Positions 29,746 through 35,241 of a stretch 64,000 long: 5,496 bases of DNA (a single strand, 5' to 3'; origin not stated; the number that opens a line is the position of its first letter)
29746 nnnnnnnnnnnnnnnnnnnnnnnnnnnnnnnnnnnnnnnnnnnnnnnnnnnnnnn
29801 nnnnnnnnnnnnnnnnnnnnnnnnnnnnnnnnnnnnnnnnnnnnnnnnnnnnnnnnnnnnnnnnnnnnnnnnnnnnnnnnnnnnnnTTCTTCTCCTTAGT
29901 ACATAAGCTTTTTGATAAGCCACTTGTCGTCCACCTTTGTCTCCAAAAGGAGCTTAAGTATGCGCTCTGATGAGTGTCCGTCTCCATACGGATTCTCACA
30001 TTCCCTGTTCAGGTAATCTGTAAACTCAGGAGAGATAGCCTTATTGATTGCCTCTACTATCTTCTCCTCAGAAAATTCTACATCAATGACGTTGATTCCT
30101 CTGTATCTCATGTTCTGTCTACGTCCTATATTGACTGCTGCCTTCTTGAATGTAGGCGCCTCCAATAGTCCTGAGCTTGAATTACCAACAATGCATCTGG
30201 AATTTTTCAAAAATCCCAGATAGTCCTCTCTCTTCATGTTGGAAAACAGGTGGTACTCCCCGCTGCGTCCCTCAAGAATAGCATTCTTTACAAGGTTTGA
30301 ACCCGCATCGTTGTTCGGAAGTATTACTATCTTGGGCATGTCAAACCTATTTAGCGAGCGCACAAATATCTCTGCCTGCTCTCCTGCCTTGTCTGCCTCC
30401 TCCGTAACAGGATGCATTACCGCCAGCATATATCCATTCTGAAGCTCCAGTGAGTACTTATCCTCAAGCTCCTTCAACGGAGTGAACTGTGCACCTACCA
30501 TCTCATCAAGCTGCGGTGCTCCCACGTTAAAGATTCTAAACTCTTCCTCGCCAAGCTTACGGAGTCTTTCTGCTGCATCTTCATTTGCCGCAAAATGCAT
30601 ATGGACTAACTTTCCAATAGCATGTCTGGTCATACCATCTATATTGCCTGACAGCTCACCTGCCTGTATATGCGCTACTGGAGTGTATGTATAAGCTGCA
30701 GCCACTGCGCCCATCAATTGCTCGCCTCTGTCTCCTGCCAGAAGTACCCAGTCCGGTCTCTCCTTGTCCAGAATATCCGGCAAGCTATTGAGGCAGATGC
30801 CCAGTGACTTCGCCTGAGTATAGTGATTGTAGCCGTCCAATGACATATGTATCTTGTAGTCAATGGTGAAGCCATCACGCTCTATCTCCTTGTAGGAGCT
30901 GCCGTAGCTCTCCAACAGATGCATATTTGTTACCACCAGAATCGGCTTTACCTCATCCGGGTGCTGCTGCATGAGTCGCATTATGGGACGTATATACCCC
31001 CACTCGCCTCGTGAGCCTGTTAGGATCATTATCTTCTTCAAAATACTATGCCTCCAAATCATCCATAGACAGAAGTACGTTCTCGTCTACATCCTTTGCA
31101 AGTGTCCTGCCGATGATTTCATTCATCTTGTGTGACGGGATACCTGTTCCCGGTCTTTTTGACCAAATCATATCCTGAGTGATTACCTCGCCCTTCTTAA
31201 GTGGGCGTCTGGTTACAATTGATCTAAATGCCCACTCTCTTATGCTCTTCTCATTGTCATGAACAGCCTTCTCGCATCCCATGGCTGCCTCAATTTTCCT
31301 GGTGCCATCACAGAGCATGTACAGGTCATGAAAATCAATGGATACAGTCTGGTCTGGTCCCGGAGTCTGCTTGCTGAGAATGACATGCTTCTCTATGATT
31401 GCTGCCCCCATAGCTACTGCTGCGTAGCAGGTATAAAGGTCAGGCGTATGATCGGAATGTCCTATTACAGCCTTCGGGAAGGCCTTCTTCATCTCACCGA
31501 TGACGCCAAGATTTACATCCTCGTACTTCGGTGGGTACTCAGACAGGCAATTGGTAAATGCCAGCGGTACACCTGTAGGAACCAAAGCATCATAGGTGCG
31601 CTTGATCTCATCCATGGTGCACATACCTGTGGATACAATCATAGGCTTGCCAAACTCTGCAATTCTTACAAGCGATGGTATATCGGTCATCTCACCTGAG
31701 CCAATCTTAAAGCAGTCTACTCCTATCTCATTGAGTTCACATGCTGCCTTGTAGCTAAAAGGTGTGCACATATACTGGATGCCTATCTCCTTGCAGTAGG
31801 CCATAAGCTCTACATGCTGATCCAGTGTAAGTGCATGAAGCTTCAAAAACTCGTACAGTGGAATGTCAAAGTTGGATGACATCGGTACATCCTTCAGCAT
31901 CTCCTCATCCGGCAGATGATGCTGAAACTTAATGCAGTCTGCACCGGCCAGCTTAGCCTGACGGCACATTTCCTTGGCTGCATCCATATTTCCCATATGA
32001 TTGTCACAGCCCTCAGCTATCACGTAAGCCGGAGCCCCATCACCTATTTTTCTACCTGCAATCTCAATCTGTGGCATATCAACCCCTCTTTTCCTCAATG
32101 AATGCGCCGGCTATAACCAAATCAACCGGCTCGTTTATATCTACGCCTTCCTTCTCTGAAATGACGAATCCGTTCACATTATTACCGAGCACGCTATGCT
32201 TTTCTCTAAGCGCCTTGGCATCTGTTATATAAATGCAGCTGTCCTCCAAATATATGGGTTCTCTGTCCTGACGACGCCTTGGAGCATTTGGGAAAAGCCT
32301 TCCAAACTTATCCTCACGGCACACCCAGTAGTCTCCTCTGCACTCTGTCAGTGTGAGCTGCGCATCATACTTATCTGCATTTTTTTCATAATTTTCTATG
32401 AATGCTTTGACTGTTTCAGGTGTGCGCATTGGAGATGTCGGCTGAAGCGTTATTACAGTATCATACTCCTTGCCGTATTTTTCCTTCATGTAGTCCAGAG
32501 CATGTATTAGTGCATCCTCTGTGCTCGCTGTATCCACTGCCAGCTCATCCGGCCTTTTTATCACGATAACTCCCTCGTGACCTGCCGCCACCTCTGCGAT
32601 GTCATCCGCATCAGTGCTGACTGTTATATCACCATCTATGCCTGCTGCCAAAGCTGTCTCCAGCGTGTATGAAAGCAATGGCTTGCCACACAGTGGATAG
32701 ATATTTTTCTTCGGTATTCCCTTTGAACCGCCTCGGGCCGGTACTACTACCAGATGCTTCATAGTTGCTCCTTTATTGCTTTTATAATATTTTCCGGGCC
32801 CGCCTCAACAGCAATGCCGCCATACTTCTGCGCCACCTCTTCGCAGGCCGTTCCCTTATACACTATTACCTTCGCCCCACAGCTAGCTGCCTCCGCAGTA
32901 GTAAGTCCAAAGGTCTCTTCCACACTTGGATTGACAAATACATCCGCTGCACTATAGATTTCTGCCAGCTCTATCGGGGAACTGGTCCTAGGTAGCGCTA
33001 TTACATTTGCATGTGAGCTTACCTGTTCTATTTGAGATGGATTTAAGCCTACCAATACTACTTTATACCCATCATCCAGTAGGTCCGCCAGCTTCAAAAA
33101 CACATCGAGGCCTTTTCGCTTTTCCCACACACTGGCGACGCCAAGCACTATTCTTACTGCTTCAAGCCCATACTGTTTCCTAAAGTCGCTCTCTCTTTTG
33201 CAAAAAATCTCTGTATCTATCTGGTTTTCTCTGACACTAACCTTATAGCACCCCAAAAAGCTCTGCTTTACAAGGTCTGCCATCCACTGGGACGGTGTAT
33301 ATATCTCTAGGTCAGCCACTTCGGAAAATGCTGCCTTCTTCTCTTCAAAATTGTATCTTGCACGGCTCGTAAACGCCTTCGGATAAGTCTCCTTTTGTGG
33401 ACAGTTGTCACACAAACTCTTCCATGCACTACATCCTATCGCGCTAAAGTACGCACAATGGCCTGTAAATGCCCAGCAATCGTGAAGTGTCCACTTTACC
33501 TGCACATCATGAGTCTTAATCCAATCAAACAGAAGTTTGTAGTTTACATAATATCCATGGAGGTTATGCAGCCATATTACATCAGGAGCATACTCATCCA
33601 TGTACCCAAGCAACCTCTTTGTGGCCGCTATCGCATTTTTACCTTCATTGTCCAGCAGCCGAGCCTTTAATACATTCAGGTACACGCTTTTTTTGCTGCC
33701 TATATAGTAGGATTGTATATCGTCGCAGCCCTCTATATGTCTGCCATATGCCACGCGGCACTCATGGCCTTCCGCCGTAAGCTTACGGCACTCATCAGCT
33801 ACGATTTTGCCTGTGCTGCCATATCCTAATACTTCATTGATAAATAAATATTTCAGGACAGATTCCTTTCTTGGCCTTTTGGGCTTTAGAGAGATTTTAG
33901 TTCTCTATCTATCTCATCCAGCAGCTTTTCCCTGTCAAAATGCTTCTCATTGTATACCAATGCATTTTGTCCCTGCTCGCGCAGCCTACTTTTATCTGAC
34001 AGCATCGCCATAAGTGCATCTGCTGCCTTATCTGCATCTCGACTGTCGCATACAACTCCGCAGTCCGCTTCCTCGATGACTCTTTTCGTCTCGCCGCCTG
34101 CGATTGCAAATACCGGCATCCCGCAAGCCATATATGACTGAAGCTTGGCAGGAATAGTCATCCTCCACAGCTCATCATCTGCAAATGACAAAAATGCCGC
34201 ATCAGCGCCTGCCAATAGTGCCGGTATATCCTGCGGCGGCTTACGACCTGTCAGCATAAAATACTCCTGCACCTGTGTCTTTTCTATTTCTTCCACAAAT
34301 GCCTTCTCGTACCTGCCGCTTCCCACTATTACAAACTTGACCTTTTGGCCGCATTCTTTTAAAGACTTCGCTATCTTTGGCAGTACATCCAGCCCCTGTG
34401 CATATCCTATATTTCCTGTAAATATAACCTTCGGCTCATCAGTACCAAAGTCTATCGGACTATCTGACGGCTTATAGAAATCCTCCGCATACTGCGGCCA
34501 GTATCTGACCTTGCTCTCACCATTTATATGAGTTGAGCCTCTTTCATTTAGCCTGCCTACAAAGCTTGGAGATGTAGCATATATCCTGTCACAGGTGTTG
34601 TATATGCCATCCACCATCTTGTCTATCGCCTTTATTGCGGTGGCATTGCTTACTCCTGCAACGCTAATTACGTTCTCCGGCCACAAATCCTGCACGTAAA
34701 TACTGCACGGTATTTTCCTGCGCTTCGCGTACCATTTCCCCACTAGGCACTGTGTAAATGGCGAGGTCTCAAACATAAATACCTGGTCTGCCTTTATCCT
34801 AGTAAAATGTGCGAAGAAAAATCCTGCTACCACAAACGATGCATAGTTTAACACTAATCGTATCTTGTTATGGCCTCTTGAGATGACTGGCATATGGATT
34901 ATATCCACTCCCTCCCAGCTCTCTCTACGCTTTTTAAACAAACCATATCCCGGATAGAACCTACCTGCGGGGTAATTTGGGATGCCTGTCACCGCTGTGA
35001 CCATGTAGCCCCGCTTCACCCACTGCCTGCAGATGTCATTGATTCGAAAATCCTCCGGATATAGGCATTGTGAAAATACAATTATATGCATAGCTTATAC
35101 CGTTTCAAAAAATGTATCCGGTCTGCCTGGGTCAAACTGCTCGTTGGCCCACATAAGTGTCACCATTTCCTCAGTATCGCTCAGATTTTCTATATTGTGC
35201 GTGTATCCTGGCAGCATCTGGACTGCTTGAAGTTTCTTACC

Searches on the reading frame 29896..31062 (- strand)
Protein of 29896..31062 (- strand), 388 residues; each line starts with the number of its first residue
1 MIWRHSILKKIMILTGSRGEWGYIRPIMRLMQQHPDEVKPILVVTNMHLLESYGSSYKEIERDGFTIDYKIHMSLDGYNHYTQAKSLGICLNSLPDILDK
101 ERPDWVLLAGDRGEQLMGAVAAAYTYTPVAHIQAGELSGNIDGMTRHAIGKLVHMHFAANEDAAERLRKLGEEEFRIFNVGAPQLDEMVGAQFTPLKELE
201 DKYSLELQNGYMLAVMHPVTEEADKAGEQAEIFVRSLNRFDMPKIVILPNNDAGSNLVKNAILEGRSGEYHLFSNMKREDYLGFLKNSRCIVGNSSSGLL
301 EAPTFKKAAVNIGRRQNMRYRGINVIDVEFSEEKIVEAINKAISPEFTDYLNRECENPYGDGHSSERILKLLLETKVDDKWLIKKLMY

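Call 35: search_protein_families(library=ncbifam, proteins=[window:29896-31062:-], max_evalue=1e-10)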
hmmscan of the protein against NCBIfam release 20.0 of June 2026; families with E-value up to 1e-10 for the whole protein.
window:29896-31062:- (388 aa): 2 families
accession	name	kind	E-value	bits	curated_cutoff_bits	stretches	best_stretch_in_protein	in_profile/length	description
TIGR03568.1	NeuC_NnaA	equivalog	4.3e-114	381.2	235.9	1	9-372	1-365/365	UDP-N-acetylglucosamine 2-epimerase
TIGR00236.1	wecB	equivalog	5.8e-26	91.5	210.15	1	10-374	2-364/366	non-hydrolyzing UDP-N-acetylglucosamine 2-epimerase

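Call 69: search_solved_structures(query=window:29896-31062:-, max_evalue=1e-10)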
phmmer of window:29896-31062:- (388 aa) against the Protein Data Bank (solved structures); distinct sequences matched with E-value up to 1e-10: 21.
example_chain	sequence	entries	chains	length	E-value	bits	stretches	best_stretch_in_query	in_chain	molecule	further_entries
5zlr_A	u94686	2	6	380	1.2e-60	209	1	8-376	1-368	GDP/UDP-N,N'-diacetylbacillosamine 2-epimerase (Hydrolyzing)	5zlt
5xvs_A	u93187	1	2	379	1.2e-60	209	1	8-376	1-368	GDP/UDP-N,N'-diacetylbacillosamine 2-epimerase (Hydrolyzing)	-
4zht_A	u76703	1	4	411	4.3e-52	180.8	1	10-376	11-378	Bifunctional UDP-N-acetylglucosamine 2-epimerase/N-acetylmannosamine kinase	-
5enz_A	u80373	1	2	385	2.9e-20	76.1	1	8-370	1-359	UDP-GlcNAc 2-epimerase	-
8ahe_A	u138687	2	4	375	7.4e-20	74.7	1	10-373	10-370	UDP-N-acetylglucosamine 2-epimerase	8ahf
3beo_A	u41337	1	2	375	7.7e-20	74.7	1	10-373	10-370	UDP-N-acetylglucosamine 2-epimerase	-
9cm8_A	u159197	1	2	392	1.2e-16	64.2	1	10-374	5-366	UDP-N-acetylglucosamine 2-epimerase (non-hydrolyzing)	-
8sxv_A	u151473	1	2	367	1.9e-16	63.5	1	10-253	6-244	UDP-2,3-diacetamido-2,3-dideoxy-glucuronic acid-2-epimerase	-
8sxy_A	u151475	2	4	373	2.5e-16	63.1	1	10-253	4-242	UDP-2,3-diacetamido-2,3-dideoxy-glucuronic acid-2-epimerase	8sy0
8syd_A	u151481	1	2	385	8.1e-16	61.4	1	9-253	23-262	UDP-2,3-diacetamido-2,3-dideoxy-glucuronic acid-2-epimerase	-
8sxw_A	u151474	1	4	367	9.4e-16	61.2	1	10-253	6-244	UDP-2,3-diacetamido-2,3-dideoxy-glucuronic acid-2-epimerase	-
8sy9_A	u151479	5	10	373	1.2e-15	60.9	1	10-253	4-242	UDP-2,3-diacetamido-2,3-dideoxy-glucuronic acid-2-epimerase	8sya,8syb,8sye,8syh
5dld_A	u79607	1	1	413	4.6e-14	55.7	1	5-376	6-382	UDP-N-Acetylglucosamine 2-epimerase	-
3ot5_A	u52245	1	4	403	8.6e-13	51.5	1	10-371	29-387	UDP-N-acetylglucosamine 2-epimerase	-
4fkz_A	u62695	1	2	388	1.2e-12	51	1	10-373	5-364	UDP-N-acetylglucosamine 2-epimerase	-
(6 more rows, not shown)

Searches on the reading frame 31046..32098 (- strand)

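Call 35: search_protein_families(library=ncbifam, proteins=[window:31046-32098:-], max_evalue=1e-10)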
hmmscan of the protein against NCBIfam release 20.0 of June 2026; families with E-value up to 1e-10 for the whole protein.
window:31046-32098:- (350 aa): 2 families
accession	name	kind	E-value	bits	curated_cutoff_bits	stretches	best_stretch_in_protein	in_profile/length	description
TIGR03569.1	NeuB_NnaB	equivalog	5.4e-90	301.8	399.65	1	25-340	2-326/329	N-acetylneuraminate synthase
TIGR03586.1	PseI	equivalog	1.7e-67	227.9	340.25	1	24-340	2-324/327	pseudaminic acid synthase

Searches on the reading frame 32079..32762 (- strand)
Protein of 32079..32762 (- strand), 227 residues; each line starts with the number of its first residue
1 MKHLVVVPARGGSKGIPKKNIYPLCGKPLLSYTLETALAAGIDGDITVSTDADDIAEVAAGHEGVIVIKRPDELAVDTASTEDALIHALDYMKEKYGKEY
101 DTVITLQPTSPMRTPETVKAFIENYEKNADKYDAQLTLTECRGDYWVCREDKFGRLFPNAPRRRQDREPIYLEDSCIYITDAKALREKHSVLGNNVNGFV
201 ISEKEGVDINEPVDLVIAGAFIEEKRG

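Call 35: search_protein_families(library=ncbifam, proteins=[window:32079-32762:-], max_evalue=1e-10)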
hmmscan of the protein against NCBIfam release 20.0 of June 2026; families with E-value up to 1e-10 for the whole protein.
window:32079-32762:- (227 aa): 5 families
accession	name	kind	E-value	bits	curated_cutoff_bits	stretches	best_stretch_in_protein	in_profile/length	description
TIGR03584.1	PseF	equivalog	8.8e-34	117.1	205.7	1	5-218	2-216/222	pseudaminic acid cytidylyltransferase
NF003952.0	PRK05450.1-5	subfamily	1.7e-13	50.3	193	1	1-130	1-121/250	3-deoxy-manno-octulosonate cytidylyltransferase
NF009905.0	PRK13368.1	subfamily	1.4e-12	47.5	255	1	1-130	1-119/243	3-deoxy-manno-octulosonate cytidylyltransferase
NF003948.0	PRK05450.1-1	equivalog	2.7e-12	46.4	281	1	1-128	4-123/248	3-deoxy-manno-octulosonate cytidylyltransferase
NF003950.0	PRK05450.1-3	subfamily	4.3e-12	45.9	234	1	1-131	1-122/248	3-deoxy-manno-octulosonate cytidylyltransferase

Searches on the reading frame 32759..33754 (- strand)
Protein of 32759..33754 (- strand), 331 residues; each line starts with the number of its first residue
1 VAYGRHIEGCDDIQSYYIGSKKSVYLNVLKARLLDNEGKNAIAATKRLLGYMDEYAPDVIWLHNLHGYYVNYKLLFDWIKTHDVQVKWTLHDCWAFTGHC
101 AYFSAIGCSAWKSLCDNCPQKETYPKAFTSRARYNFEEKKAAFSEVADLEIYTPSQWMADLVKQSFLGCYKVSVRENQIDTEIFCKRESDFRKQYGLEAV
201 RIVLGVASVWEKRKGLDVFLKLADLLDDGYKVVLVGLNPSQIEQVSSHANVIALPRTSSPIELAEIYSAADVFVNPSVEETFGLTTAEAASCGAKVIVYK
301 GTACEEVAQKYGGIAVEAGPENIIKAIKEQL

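Call 35: search_protein_families(library=ncbifam, proteins=[window:32759-33754:-], max_evalue=1e-10)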
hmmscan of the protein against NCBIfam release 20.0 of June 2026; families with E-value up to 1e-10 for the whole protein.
window:32759-33754:- (331 aa): 4 families
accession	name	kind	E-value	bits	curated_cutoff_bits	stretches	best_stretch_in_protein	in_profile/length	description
TIGR04015.1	WcaC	equivalog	3.5e-22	79.1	784.85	1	56-318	94-355/405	colanic acid biosynthesis glycosyltransferase WcaC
NF053787.1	GlcN_PG_synth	equivalog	4.5e-20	71.8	480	1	151-329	147-322/361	N-acetylglucosaminyl phosphatidylglycerol synthase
NF053513.1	Gtran_IagA_BgsA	equivalog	1.1e-11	44.3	460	1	147-298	106-264/333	LTA glycolipid anchor biosynthesis glycosyltransferase, IagA/BgsA family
TIGR02149.1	glgA_Coryne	subfamily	8e-11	41.7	302.4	0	166-319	165-334/391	glycogen synthase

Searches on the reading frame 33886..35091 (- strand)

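Call 35: search_protein_families(library=ncbifam, proteins=[window:33886-35091:-], max_evalue=1e-10)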
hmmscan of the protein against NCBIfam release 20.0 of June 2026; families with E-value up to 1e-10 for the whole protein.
window:33886-35091:- (401 aa): 5 families
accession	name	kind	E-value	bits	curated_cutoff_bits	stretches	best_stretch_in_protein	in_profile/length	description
NF007640.0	PRK10307.1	subfamily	1.6e-31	109.7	276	1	2-400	2-406/411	WcaI family glycosyltransferase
TIGR03088.1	stp2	hypoth_equivalog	1.1e-14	54.3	409.05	1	240-392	219-364/374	TIGR03088 family PEP-CTERM/XrtA system glycosyltransferase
NF053787.1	GlcN_PG_synth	equivalog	4.6e-12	45.4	480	1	152-397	129-355/361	N-acetylglucosaminyl phosphatidylglycerol synthase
TIGR04063.1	stp3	hypoth_equivalog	9.1e-12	44.5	442.05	1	215-384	208-378/397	TIGR04063 family PEP-CTERM/XrtA system glycosyltransferase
TIGR04005.1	wcaL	equivalog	1.8e-11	43.5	537.6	1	209-390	212-395/406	colanic acid biosynthesis glycosyltransferase WcaL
